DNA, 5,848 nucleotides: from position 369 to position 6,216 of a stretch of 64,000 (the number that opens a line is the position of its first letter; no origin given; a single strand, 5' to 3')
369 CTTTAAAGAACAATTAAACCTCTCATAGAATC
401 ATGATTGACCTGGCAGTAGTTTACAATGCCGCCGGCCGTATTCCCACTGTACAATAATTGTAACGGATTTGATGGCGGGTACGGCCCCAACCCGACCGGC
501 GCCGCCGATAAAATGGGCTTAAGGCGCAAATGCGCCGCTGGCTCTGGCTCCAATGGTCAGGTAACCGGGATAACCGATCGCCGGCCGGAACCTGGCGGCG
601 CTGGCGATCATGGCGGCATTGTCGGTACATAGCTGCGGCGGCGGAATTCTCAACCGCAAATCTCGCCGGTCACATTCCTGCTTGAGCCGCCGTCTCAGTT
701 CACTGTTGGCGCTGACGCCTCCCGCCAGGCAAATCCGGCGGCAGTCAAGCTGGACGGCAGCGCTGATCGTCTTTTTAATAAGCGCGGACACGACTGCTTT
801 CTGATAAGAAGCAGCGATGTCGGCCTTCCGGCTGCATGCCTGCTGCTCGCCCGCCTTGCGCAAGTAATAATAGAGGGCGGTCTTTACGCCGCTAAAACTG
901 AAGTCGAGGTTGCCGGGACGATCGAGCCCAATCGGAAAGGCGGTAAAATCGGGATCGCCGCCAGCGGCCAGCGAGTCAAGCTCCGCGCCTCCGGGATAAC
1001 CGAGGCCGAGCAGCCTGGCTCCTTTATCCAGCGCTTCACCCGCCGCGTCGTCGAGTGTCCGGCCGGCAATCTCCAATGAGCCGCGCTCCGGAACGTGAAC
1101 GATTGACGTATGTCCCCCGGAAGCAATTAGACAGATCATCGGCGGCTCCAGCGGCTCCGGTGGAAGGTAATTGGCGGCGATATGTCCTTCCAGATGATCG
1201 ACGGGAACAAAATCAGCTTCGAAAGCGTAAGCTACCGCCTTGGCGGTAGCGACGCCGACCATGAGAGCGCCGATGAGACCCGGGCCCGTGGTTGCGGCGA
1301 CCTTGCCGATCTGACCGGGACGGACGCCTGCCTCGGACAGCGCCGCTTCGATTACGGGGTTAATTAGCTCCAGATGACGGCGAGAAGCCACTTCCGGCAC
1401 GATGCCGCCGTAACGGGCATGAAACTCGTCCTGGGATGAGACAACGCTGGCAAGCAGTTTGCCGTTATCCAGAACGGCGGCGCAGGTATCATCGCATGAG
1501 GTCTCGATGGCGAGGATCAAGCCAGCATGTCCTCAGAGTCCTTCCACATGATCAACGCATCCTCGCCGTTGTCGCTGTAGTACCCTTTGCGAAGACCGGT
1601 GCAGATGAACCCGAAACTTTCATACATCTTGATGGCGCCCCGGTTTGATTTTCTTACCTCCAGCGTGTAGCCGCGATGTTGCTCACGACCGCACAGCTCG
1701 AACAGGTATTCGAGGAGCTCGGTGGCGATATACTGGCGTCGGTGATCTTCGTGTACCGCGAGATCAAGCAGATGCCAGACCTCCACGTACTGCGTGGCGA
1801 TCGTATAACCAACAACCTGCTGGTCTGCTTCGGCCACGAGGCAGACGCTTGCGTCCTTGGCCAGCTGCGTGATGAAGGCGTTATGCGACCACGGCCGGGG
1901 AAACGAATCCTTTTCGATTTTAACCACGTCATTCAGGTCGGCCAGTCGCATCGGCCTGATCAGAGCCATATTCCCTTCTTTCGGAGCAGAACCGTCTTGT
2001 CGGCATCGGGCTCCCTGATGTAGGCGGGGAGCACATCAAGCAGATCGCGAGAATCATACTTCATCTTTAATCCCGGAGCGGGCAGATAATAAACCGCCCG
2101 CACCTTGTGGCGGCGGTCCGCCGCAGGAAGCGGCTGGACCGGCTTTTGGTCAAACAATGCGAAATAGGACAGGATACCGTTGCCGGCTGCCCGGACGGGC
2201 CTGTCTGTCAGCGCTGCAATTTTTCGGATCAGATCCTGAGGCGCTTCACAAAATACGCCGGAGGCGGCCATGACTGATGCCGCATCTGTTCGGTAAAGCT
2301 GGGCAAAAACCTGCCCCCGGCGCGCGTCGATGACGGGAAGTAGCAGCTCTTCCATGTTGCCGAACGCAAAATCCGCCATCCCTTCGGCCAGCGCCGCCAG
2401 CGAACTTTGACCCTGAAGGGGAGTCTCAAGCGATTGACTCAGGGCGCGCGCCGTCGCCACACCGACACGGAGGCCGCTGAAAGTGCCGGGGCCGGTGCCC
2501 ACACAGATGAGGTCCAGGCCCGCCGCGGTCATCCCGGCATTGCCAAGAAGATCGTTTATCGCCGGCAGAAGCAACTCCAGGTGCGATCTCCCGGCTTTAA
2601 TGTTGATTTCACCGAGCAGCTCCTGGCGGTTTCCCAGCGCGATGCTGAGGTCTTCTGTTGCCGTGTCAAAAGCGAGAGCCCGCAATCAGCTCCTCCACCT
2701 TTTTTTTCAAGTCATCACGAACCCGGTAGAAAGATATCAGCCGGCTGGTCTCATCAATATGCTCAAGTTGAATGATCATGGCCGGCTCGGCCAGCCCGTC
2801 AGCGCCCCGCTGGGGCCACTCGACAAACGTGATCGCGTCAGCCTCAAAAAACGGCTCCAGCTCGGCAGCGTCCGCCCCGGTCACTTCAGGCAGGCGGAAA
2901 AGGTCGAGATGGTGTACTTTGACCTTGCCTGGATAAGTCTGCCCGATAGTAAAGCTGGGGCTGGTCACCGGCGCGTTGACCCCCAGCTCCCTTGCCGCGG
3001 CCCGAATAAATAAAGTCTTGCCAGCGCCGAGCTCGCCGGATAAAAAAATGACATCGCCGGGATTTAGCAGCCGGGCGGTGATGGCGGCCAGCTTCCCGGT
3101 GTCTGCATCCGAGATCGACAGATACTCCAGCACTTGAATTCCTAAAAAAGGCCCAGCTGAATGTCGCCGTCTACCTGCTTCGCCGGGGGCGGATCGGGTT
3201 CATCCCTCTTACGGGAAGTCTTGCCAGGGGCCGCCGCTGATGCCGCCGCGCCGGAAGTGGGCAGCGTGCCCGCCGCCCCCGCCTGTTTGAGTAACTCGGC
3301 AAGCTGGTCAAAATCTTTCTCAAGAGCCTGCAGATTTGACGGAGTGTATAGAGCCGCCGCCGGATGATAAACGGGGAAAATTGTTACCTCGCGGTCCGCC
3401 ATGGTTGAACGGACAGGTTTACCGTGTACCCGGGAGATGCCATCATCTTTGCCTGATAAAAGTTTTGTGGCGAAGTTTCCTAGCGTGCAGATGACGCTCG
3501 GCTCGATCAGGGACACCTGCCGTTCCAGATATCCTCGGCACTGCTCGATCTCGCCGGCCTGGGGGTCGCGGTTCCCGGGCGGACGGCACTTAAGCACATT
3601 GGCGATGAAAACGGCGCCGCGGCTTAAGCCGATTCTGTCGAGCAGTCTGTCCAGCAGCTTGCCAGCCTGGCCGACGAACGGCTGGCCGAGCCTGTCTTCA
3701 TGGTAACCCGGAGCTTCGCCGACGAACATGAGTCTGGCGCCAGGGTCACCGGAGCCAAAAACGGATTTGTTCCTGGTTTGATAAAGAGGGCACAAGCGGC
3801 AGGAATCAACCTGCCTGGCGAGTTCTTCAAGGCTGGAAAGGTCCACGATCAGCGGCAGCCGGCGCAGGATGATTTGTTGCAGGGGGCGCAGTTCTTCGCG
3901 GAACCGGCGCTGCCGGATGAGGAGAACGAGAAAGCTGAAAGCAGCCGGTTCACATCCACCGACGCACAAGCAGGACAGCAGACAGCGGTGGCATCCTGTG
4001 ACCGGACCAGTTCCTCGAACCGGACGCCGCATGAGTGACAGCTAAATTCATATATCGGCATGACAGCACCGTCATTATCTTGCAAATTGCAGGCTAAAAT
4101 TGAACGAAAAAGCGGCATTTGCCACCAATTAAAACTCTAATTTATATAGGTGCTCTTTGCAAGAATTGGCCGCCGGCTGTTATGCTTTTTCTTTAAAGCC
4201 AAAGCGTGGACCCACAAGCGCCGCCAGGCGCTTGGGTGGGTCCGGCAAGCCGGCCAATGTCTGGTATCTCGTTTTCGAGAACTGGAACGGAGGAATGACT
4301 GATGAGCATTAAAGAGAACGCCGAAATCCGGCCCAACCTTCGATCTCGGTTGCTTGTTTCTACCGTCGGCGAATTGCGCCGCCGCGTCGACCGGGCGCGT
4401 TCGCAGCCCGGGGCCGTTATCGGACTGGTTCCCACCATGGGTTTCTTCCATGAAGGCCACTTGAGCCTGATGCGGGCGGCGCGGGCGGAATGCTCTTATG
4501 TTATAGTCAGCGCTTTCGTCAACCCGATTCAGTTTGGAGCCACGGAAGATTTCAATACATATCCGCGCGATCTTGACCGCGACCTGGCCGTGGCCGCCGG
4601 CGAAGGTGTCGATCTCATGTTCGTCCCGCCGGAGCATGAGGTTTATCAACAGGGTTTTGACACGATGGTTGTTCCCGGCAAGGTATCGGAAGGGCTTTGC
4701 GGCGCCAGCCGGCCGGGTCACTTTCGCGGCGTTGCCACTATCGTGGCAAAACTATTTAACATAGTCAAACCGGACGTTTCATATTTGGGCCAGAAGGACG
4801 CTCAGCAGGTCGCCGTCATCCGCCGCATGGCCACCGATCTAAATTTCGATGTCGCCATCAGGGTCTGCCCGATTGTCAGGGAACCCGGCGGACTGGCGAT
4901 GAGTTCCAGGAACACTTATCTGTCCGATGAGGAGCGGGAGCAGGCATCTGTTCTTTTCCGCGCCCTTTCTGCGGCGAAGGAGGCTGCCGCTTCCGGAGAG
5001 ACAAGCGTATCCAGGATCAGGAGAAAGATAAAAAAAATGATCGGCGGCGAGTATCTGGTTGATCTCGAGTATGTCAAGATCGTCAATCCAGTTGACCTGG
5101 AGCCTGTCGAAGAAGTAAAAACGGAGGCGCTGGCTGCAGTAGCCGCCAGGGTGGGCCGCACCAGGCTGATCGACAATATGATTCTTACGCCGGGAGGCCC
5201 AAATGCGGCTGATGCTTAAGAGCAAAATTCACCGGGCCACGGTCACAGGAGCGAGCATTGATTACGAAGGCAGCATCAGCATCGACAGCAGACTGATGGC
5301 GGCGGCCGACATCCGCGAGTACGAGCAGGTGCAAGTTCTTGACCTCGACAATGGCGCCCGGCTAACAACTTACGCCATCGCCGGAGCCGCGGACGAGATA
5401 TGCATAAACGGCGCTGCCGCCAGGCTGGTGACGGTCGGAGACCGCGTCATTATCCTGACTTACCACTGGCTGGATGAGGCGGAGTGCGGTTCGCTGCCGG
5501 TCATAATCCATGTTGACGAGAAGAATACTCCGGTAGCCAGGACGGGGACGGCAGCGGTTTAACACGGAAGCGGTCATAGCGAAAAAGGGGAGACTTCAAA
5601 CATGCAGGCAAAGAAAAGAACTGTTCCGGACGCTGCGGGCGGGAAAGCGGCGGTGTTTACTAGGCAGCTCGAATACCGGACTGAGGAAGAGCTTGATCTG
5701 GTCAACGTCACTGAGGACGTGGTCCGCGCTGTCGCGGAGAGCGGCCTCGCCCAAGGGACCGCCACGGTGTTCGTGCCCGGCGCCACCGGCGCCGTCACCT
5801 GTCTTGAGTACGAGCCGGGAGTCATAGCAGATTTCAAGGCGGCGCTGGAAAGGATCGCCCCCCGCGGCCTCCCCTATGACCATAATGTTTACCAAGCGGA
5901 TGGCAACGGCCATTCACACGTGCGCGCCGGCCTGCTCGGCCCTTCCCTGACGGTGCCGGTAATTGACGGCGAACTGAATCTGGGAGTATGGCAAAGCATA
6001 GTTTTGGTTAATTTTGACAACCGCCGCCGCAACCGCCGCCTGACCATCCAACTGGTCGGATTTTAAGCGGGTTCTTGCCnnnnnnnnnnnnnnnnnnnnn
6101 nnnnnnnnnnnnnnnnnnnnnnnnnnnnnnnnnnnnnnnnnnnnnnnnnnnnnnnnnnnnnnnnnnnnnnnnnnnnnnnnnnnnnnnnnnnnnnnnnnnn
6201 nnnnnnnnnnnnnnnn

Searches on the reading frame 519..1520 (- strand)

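Call 26: search_protein_families(library=pfam, proteins=[window:519-1520:-], max_evalue=0.001)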
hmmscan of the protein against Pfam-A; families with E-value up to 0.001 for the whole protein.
window:519-1520:- (333 aa): 3 families
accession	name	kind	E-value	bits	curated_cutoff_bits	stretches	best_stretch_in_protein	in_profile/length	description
PF00814.31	TsaD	-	2.3e-88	296.8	24.8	1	21-306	1-263/264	tRNA N6-adenosine threonylcarbamoyltransferase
PF02543.21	Carbam_trans_N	-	8.1e-08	32.5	24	1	226-287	267-328/346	Carbamoyltransferase N-terminus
PF22521.2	HypF_C_2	-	1.6e-06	28.5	27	1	225-293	159-227/241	Carbamoyltransferase, Kae1-like Domain, second subdomain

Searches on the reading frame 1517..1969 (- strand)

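Call 26: search_protein_families(library=pfam, proteins=[window:1517-1969:-], max_evalue=0.001)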
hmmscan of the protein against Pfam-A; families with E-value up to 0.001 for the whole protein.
window:1517-1969:- (150 aa): 8 families
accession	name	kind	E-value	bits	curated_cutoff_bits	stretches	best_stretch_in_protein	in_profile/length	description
PF00583.31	Acetyltransf_1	-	4e-21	75.9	20.7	1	13-121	2-116/116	Acetyltransferase (GNAT) family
PF13508.13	Acetyltransf_7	-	2.4e-15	57.1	27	1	41-122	3-83/84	Acetyltransferase (GNAT) domain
PF13673.13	Acetyltransf_10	-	1.9e-12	47.7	23.6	1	29-125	19-111/128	Acetyltransferase (GNAT) domain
PF13420.13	Acetyltransf_4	-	1.7e-05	25.4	24.3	1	32-137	40-150/155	Acetyltransferase (GNAT) domain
PF13527.13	Acetyltransf_9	-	2.4e-05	24.8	25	1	4-121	2-124/127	Acetyltransferase (GNAT) domain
PF08445.16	FR47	-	0.00029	21.2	22.1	1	66-122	23-78/86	FR47-like protein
PF13480.13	Acetyltransf_6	-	0.00037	21.1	22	1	21-102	48-133/143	Acetyltransferase (GNAT) domain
PF13302.13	Acetyltransf_3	-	0.00048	21.3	25.4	1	3-121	3-137/138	Acetyltransferase (GNAT) domain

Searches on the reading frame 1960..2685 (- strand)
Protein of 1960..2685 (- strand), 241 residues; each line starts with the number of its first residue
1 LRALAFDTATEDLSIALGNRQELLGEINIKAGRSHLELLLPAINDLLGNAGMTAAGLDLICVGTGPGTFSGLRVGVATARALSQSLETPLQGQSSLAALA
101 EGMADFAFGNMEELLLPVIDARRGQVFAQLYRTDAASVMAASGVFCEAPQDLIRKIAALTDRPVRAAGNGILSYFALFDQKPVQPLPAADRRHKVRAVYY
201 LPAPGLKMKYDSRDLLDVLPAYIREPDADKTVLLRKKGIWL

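Call 26: search_protein_families(library=pfam, proteins=[window:1960-2685:-], max_evalue=0.001)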
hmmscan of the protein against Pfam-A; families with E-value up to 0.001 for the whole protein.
window:1960-2685:- (241 aa): 1 family
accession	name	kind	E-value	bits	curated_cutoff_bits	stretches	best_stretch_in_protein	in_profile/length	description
PF00814.31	TsaD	-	6.6e-23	82.2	24.8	1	31-152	25-147/264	tRNA N6-adenosine threonylcarbamoyltransferase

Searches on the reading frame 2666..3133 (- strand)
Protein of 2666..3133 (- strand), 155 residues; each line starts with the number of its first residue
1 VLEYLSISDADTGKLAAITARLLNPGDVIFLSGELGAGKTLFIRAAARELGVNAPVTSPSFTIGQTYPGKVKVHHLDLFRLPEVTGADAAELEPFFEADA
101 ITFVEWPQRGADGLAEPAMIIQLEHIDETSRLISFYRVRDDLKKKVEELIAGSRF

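Call 26: search_protein_families(library=pfam, proteins=[window:2666-3133:-], max_evalue=0.001)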
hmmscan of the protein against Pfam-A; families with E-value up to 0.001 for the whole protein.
window:2666-3133:- (155 aa): 1 family
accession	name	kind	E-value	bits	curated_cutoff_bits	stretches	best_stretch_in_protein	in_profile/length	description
PF02367.23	TsaE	-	3e-30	105.2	26.6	1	9-131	4-126/128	Threonylcarbamoyl adenosine biosynthesis protein TsaE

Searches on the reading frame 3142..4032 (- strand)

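Call 26: search_protein_families(library=pfam, proteins=[window:3142-4032:-], max_evalue=0.001)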
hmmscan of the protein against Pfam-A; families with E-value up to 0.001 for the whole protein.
window:3142-4032:- (296 aa): 1 family
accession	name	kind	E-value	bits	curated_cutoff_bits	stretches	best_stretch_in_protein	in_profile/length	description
PF03167.25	UDG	-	5.9e-36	124.1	24.3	1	92-239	1-131/141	Uracil DNA glycosylase superfamily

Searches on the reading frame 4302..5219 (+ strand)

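Call 26: search_protein_families(library=pfam, proteins=[window:4302-5219:+], max_evalue=0.001)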
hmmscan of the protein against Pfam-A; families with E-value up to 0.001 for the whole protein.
window:4302-5219:+ (305 aa): 1 family
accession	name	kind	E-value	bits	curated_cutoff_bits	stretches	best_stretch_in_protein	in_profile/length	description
PF02569.21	Pantoate_ligase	-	1.8e-102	342.6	20.7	1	19-294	3-268/268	Pantoate-beta-alanine ligase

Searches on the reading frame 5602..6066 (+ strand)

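Call 26: search_protein_families(library=pfam, proteins=[window:5602-6066:+], max_evalue=0.001)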
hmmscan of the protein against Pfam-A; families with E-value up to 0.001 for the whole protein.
window:5602-6066:+ (154 aa): 1 family
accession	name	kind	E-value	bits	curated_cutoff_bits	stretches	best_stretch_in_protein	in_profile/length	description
PF01894.22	UPF0047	-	9.5e-34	116.5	27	1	35-150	1-116/117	Uncharacterised protein family UPF0047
